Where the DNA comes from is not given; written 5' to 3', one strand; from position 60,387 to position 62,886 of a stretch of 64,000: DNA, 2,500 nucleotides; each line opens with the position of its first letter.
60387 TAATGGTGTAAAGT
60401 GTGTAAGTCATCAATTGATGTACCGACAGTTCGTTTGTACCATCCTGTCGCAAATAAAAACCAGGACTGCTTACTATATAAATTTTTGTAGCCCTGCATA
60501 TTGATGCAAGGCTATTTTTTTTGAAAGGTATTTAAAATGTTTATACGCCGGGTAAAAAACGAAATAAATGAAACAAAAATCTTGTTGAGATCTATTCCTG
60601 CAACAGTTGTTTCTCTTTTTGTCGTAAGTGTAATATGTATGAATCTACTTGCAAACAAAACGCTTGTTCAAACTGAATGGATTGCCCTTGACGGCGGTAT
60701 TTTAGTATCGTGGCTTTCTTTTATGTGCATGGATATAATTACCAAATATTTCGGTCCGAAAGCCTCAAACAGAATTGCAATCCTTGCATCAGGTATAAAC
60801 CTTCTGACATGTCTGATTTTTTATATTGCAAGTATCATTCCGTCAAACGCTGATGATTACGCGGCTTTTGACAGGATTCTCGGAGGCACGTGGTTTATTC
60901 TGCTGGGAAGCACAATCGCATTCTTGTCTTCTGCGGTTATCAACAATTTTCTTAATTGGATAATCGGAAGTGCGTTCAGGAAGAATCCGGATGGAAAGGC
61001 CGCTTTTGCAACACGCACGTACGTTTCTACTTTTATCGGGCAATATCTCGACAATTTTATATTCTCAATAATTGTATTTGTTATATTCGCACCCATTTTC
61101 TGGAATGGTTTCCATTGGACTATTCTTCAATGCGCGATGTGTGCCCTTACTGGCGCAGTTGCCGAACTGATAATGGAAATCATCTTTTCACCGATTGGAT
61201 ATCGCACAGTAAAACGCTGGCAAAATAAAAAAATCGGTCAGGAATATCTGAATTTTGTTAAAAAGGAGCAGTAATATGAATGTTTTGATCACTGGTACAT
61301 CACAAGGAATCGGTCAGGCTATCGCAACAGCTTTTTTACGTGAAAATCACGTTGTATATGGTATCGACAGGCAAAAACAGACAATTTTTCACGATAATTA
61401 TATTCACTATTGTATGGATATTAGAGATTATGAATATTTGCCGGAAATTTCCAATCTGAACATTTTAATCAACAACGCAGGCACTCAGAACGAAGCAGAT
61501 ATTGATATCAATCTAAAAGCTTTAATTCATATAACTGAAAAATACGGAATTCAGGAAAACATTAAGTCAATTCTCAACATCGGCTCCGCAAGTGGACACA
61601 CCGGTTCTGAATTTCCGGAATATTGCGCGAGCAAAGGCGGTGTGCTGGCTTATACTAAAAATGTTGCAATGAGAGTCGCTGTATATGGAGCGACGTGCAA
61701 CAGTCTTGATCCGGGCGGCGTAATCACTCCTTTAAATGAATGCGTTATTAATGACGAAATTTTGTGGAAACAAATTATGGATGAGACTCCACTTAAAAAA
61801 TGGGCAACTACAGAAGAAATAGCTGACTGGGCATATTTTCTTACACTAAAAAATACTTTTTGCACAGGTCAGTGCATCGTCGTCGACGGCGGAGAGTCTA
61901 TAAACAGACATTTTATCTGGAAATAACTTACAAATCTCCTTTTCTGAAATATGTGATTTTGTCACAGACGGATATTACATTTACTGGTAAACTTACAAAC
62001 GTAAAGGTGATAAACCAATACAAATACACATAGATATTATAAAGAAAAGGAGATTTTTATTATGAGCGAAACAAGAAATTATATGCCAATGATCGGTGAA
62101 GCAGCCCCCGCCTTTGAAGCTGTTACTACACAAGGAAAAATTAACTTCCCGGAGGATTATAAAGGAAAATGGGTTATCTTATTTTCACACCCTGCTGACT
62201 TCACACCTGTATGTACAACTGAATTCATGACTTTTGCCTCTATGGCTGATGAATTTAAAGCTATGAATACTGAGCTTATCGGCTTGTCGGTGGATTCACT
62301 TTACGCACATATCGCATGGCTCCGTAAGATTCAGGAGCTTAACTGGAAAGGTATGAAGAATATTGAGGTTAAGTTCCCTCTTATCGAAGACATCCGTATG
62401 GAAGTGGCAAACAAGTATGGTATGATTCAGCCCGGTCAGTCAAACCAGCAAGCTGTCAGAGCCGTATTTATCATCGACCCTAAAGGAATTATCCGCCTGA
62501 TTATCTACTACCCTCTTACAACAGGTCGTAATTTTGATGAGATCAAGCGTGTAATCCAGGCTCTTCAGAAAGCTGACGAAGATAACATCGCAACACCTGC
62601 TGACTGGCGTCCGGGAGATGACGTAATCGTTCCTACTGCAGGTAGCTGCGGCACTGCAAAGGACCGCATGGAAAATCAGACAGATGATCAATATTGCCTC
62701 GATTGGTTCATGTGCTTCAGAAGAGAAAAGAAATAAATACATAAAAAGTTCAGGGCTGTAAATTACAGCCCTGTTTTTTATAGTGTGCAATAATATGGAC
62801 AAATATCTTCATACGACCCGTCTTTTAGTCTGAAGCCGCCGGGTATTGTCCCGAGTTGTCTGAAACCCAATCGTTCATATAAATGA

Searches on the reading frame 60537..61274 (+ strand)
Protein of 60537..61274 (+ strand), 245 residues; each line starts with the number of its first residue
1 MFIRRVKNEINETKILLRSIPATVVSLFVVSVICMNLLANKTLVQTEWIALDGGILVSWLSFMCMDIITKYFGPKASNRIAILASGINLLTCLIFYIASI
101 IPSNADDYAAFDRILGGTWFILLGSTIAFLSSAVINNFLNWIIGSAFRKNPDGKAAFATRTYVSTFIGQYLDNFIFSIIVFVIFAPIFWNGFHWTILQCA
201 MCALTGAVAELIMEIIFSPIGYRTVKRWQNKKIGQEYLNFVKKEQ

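Call 6: search_protein_families(library=pfam, proteins=[window:60537-61274:+])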
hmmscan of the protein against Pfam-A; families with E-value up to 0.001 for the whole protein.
window:60537-61274:+ (245 aa): 1 family
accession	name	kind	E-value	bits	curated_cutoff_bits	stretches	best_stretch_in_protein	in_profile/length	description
PF02592.20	Vut_1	-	5.1e-28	98.8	27.2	1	52-223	1-151/152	Putative vitamin uptake transporter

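Call 7: search_protein_families(library=ncbifam, proteins=[window:60537-61274:+])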
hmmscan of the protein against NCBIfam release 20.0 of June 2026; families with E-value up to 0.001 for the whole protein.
window:60537-61274:+ (245 aa): 1 family
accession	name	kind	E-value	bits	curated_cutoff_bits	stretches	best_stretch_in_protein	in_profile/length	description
TIGR00697.1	TIGR00697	equivalog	1.5e-11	44.5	50.95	1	25-226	6-196/201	queuosine precursor transporter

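Call 9: find_homologous_proteins(query=window:60537-61274:+)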
Query window:60537-61274:+ (245 aa): 6091 proteins with E <= 0.001 among 6518 candidates; the best 120 are listed.
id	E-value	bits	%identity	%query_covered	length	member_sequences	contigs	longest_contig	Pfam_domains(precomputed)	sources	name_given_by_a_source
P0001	6.4e-157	539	100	100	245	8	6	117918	PF02592.21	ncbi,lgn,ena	-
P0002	5.4e-132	457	84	100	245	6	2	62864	PF02592.21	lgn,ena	-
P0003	3.7e-128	445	81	98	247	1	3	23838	PF02592.21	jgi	-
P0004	1.3e-127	443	81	97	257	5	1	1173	PF02592.21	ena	-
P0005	1.5e-127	443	78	98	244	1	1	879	PF02592.21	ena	-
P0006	3.2e-127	442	80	99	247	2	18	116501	PF02592.21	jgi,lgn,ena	-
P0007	4.0e-127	441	79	97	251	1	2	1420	PF02592.21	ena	-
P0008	5.9e-127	441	82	96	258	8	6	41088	PF02592.21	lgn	-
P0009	6.8e-127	440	79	98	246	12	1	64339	PF02592.21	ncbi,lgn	-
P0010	9.8e-127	440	80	99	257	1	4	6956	PF02592.21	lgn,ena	-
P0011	1.1e-126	440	79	99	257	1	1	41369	PF02592.21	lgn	-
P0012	1.1e-126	440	80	99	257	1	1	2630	PF02592.21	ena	-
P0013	1.3e-126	440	80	98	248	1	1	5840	PF02592.21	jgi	-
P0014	1.6e-126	439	80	98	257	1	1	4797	PF02592.21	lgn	-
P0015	1.9e-126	439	78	98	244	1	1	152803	PF02592.21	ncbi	-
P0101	1.7e-124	433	78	98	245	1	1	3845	PF02592.21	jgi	jgi:uncharacterized integral membrane protein (TIGR00697 family)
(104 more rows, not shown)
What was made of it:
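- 60537..61274 (+): VUT-family transporter, 245 aa. Pfam Vut_1 at 98.8 bits. A distinct subfamily, below the TIGR00697 cut-off. Calls 6, 7, 9.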

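Call 10: find_related_loci(query=window:60537-61274:+, collection=genome_contigs, flank=3000)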
Query window:60537-61274:+ (245 aa) in genome_contigs; peptide patterns used: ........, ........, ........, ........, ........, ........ (x = any residue, [..] = any of these).
599 stretches matched a pattern (row limit reached: there are more); 457 encode a relative of the query (tblastn E <= 1e-3); the best 80 are kept; 80 distinct loci.
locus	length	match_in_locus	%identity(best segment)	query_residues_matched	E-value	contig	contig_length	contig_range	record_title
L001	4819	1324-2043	80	6-245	5e-133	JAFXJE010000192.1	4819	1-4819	MAG: Peptococcaceae bacterium isolate RGIG6463 Sheep_Rectum.Co__c3340864, whole genome shotgun sequence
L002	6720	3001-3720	79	4-243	3e-131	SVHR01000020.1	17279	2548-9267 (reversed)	MAG: Clostridiales bacterium isolate SIG389 NODE_59219_length_17279_cov_1.475222, whole genome shotgun sequence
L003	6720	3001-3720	79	6-245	9e-131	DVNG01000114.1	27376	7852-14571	MAG TPA_asm: Candidatus Limousia pullorum isolate ChiGjej1B1-1684 ChiGjej1B1M5__C534267_L27376_SRR6323428, whole genome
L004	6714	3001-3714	79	5-242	5e-131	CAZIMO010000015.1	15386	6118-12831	MAG TPA_asm: uncultured Eubacteriales bacterium isolate SRP199465_co2_386 genome assembly, contig: NODE_11676_length_153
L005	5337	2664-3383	78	6-245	2e-131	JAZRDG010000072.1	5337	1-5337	MAG: Eubacteriales bacterium isolate T1900045506_YK20190200.MAGScoT_cleanbin_000082 SGB_7539_k141_2594654, whole genome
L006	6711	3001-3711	79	7-243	1e-130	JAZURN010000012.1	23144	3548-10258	MAG: Ructibacterium sp. isolate T1900044851_TS20190317.MAGScoT_cleanbin_000020 SGB_3024_k141_2687110, whole genome shotg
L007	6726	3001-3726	77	4-245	2e-130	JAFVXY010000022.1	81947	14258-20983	MAG: Clostridia bacterium isolate RGIG5496 Sheep_Colon.Co__c3420729, whole genome shotgun sequence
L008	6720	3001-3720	78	6-245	2e-130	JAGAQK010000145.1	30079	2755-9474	MAG: Clostridia bacterium isolate RGIG8679 Water_deer_Colon-2__c425486, whole genome shotgun sequence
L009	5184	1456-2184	76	3-245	7e-131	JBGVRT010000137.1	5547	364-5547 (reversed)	MAG: Eubacteriales bacterium isolate fecal_MAG_134 fecal_MAG_134_contig_0137, whole genome shotgun sequence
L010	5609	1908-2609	79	12-245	4e-130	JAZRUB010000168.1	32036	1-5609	MAG: Eubacteriales bacterium isolate T1900045337_YK20190026.MAGScoT_cleanbin_000042 SGB_6626_k141_2095585, whole genome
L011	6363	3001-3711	81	6-242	4e-130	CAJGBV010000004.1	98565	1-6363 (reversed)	MAG: Clostridiaceae bacterium isolate MAG15 genome assembly, contig: k141_6369655_length_98565_cov_13.9977, whole genome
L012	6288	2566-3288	79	2-242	3e-130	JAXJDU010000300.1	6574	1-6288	MAG: Acutalibacteraceae bacterium isolate DOME_MAG_1207 1207_C0121_k141_622033, whole genome shotgun sequence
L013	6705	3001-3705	81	6-240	2e-130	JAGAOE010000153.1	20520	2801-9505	MAG: Eubacterium sp. isolate RGIG8621 Water_deer_Cecum.Co__c912778, whole genome shotgun sequence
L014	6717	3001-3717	78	7-245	6e-130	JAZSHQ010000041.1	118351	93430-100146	MAG: Eubacteriales bacterium isolate T1900044574_TS20190040.MAGScoT_cleanbin_000056 SGB_479_k141_1099460, whole genome s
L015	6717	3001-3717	78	7-245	6e-130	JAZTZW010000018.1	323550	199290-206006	MAG: Eubacteriales bacterium isolate T1900045323_YK20190012.MAGScoT_cleanbin_000015 SGB_6392_k141_885205, whole genome s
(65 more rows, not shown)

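Call 59: find_encoding_contigs(protein=window:60537-61274:+, flank=3000, max_places=6)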
Protein window:60537-61274:+ (245 aa): 13 contigs read that carry it; 6 places shown.
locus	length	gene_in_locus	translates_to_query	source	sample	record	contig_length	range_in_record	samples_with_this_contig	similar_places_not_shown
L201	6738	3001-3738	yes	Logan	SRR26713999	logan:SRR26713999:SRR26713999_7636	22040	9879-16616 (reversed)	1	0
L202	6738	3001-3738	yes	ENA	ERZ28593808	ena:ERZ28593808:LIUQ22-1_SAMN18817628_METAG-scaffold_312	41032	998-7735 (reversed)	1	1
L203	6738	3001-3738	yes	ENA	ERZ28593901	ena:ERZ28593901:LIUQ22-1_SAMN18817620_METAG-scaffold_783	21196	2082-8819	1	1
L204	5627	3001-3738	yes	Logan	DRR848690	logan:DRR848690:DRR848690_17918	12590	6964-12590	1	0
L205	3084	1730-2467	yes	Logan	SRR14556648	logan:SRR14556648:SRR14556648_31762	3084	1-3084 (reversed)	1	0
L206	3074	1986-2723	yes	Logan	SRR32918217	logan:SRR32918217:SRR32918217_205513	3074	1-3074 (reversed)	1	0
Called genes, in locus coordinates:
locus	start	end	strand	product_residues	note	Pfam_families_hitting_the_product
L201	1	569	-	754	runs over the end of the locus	PF13306:LRR_5, PF12799:LRR_4 (faint), PF13306:LRR_5, PF13855:LRR_8 (weak), PF13306:LRR_5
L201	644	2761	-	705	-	PF00483:NTP_transferase, PF25084:LbH_EIF2B, PF00132:Hexapep (faint), PF24894:Hexapep_GlmU (faint), PF25087:GMPPB_C (weak), PF02878:PGM_PMM_I (weak)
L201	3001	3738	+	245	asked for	PF02592:Vut_1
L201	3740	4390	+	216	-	PF00106:adh_short, PF13561:adh_short_C2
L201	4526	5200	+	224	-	PF00578:AhpC-TSA, PF08534:Redoxin, PF10417:1-cysPrx_C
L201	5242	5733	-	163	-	PF00583:Acetyltransf_1, PF13508:Acetyltransf_7 (weak)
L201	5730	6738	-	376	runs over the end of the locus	PF00248:Aldo_ket_red, PF13746:Fer4_18 (faint), PF13534:Fer4_17 (faint), PF13237:Fer4_10 (faint), PF00037:Fer4 (faint), PF12797:Fer4_2 (faint), PF12837:Fer4_6 (faint), PF13187:Fer4_9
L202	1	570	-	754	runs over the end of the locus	PF13306:LRR_5, PF12799:LRR_4 (faint), PF13306:LRR_5, PF13855:LRR_8 (weak), PF13306:LRR_5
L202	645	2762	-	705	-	PF00483:NTP_transferase, PF25084:LbH_EIF2B, PF00132:Hexapep (faint), PF24894:Hexapep_GlmU (faint), PF25087:GMPPB_C (weak), PF02878:PGM_PMM_I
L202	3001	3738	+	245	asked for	PF02592:Vut_1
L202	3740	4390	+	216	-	PF00106:adh_short, PF13561:adh_short_C2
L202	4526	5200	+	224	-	PF00578:AhpC-TSA, PF08534:Redoxin, PF10417:1-cysPrx_C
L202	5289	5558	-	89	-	-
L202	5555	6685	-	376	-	PF00248:Aldo_ket_red, PF13746:Fer4_18 (faint), PF13237:Fer4_10 (faint), PF13534:Fer4_17 (faint), PF14697:Fer4_21 (faint), PF00037:Fer4 (faint), PF12797:Fer4_2 (faint), PF13187:Fer4_9, +1 more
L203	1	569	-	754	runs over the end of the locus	PF13306:LRR_5, PF12799:LRR_4 (faint), PF13306:LRR_5, PF13855:LRR_8 (weak), PF13306:LRR_5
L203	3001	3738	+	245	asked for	PF02592:Vut_1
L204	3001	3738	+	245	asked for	PF02592:Vut_1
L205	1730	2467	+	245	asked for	PF02592:Vut_1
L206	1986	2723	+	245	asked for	PF02592:Vut_1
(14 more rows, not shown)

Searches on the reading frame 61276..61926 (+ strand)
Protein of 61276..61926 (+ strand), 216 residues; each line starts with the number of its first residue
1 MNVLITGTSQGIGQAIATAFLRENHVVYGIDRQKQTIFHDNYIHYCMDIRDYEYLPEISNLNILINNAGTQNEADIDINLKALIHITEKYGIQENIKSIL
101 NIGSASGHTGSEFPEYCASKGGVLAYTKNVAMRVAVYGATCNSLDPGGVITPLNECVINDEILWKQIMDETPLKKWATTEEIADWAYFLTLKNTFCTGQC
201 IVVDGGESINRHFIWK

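Call 6: search_protein_families(library=pfam, proteins=[window:61276-61926:+])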
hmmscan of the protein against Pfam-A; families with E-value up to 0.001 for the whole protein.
window:61276-61926:+ (216 aa): 2 families
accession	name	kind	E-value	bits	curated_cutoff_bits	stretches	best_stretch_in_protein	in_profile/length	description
PF13561.12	adh_short_C2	-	2.1e-22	80.3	27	1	75-206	100-234/236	Enoyl-(Acyl carrier protein) reductase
PF00106.31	adh_short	-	1.4e-19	70.8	26.6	1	2-156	2-189/195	short chain dehydrogenase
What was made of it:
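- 61276..61926 (+): 216-aa short-chain dehydrogenase/reductase, co-transcribed. It starts 1 nt after the transporter's stop codon. Pfam adh_short (call 6).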

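Call 7: search_protein_families(library=ncbifam, proteins=[window:61276-61926:+])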
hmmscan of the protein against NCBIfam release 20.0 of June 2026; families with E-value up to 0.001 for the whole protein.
window:61276-61926:+ (216 aa): 172 families (the best 25 are shown)
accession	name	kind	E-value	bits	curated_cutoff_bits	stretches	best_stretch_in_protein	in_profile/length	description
NF005118.0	PRK06550.1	equivalog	1.8e-29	103.3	270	1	2-208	7-234/236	3-oxoacyl-ACP reductase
TIGR01830.1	3oxo_ACP_reduc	equivalog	1.3e-26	93.7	297.75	1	3-206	1-237/239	3-oxoacyl-[acyl-carrier-protein] reductase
NF009466.0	PRK12826.1-2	subfamily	4.4e-25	88.6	222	1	2-209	5-246/248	3-oxoacyl-ACP reductase FabG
NF004198.0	PRK05653.1-3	equivalog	1.6e-24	86.7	296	1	2-208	9-247/248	3-oxoacyl-ACP reductase FabG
NF005559.1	PRK07231.1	subfamily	1.8e-24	86.6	215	1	59-208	79-248/249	glucose 1-dehydrogenase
NF052558.1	MBtsdlDhBudC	equivalog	5.5e-24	85.1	270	1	3-208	6-242/250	meso-2,3-butanediol dehydrogenase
NF006693.0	PRK09242.1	equivalog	1.3e-23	83.5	328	1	60-208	89-254/258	SDR family oxidoreductase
NF009464.0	PRK12824.1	subfamily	1.5e-23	83.7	269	1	3-207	5-242/245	3-oxoacyl-ACP reductase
NF004199.0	PRK05653.1-4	equivalog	9.2e-23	81.1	301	1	2-206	7-244/247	3-oxoacyl-ACP reductase FabG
NF047420.2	EF_P_mod_YmfI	equivalog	4.4e-22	79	238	1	3-206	2-234/236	elongation factor P 5-aminopentanone reductase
TIGR01963.1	PHB_DH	subfamily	2e-21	76.4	307.05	1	3-206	4-251/255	3-hydroxybutyrate dehydrogenase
NF004791.0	PRK06138.1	equivalog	2.4e-21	76.2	312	1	85-209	117-251/252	SDR family oxidoreductase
NF005753.0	PRK07577.1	equivalog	6.1e-21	75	310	1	3-210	6-235/237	SDR family oxidoreductase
NF006074.0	PRK08220.1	equivalog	5.4e-20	72.1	312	1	2-209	10-249/251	2,3-dihydro-2,3-dihydroxybenzoate dehydrogenase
NF004818.0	PRK06172.1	equivalog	6.1e-20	71.6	336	1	65-207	102-250/253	SDR family oxidoreductase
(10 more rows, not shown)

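Call 21: search_solved_structures(query=window:61276-61926:+, max_evalue=1e-10)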
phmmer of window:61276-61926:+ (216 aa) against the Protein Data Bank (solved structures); distinct sequences matched with E-value up to 1e-10: 112 (the best 60 are shown).
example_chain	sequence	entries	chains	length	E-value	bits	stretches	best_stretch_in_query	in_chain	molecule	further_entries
4avy_A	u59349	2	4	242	5.9e-19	71.8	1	2-206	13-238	PROBABLE SHORT-CHAIN DEHYDROGENASE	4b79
3f9i_A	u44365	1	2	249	4.6e-17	65.6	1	4-206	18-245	3-oxoacyl-[acyl-carrier-protein] reductase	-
4nbt_A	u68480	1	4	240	5e-16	62.2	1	4-207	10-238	3-oxoacyl-[acyl-carrier-protein] reductase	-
3osu_A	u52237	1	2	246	7e-16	61.8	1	53-206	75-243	3-oxoacyl-[acyl-carrier-protein] reductase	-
3sj7_A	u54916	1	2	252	7.4e-16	61.7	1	53-206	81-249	3-oxoacyl-(Acyl-carrier-protein) reductase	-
2hq1_A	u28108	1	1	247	1.6e-15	60.6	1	77-206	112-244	Glucose/ribitol dehydrogenase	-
2c07_A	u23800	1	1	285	1.8e-15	60.4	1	54-208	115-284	3-OXOACYL-(ACYL-CARRIER PROTEIN) REDUCTASE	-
8x89_A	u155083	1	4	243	2.4e-15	60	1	2-208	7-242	3-oxoacyl-[acyl-carrier-protein] reductase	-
4ibo_A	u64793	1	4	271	4.1e-15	59.2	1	75-206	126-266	Gluconate dehydrogenase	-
7sub_A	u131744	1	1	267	6.1e-15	58.7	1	71-209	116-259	3-oxoacyl-reductase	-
8yau_A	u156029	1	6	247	7.2e-15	58.4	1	88-207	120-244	SDR family oxidoreductase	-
3woh_A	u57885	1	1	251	7.9e-15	58.3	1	74-207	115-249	SiaM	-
2cfc_A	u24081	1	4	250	8e-15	58.3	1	92-206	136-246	2-(R)-HYDROXYPROPYL-COM DEHYDROGENASE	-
5tt0_A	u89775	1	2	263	9.6e-15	58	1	3-207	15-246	Oxidoreductase, short chain dehydrogenase/reductase family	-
8yai_A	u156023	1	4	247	1.3e-14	57.6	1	88-207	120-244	SDR family oxidoreductase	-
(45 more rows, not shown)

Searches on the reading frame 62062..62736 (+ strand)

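Call 6: search_protein_families(library=pfam, proteins=[window:62062-62736:+])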
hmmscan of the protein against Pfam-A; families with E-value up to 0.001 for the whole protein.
window:62062-62736:+ (224 aa): 3 families
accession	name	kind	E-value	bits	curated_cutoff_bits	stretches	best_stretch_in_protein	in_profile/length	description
PF00578.27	AhpC-TSA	-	1.3e-33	116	26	1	11-146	1-123/124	AhpC/TSA family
PF08534.16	Redoxin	-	7e-14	52.3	26.6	1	12-162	3-145/148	Redoxin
PF10417.14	1-cysPrx_C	-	2.8e-09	37.2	21.1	1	167-193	1-28/41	C-terminal domain of 1-Cys peroxiredoxin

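Call 7: search_protein_families(library=ncbifam, proteins=[window:62062-62736:+])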
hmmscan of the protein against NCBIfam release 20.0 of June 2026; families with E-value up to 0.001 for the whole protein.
window:62062-62736:+ (224 aa): 12 families
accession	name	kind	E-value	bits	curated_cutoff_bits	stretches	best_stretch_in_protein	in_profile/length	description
NF009668.0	PRK13189.1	equivalog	5.9e-101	336.3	211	1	4-223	5-223/224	peroxiredoxin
NF009670.0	PRK13191.1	equivalog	2e-68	230.1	374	1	6-220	4-210/215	putative peroxiredoxin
NF009669.0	PRK13190.1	equivalog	6.6e-67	224.7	261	1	10-211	4-197/203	putative peroxiredoxin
NF010122.0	PRK13599.1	equivalog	1.3e-64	217.7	456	1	7-219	5-216/220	peroxiredoxin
NF040737.1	peroxi_PrxU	equivalog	3.3e-34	118.6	270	1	4-197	31-223/233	thioredoxin-dependent peroxiredoxin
NF011576.0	PRK15000.1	subfamily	2.9e-28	98.9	301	1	24-205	23-196/200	peroxiredoxin C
TIGR03137.1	AhpC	equivalog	2.9e-26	92.3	272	1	30-192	26-180/187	alkyl hydroperoxide reductase subunit C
NF053650.1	PerredPrxQDein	equivalog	4.3e-11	43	260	1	16-144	2-122/148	thioredoxin-dependent peroxiredoxin PrxQ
NF006960.0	PRK09437.1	equivalog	1e-09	38.5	140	1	11-147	6-135/156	thioredoxin-dependent thiol peroxidase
NF001808.0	PRK00522.1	equivalog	5.2e-08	32.5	123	1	5-146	14-145/167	thiol peroxidase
NF002854.0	PRK03147.1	subfamily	2.3e-07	30.9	170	1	10-152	37-160/176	thiol-disulfide oxidoreductase ResA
NF045827.1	perox_SUH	exception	4.7e-07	29.4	298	1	11-161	20-161/178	thiol peroxidase Prx-SUH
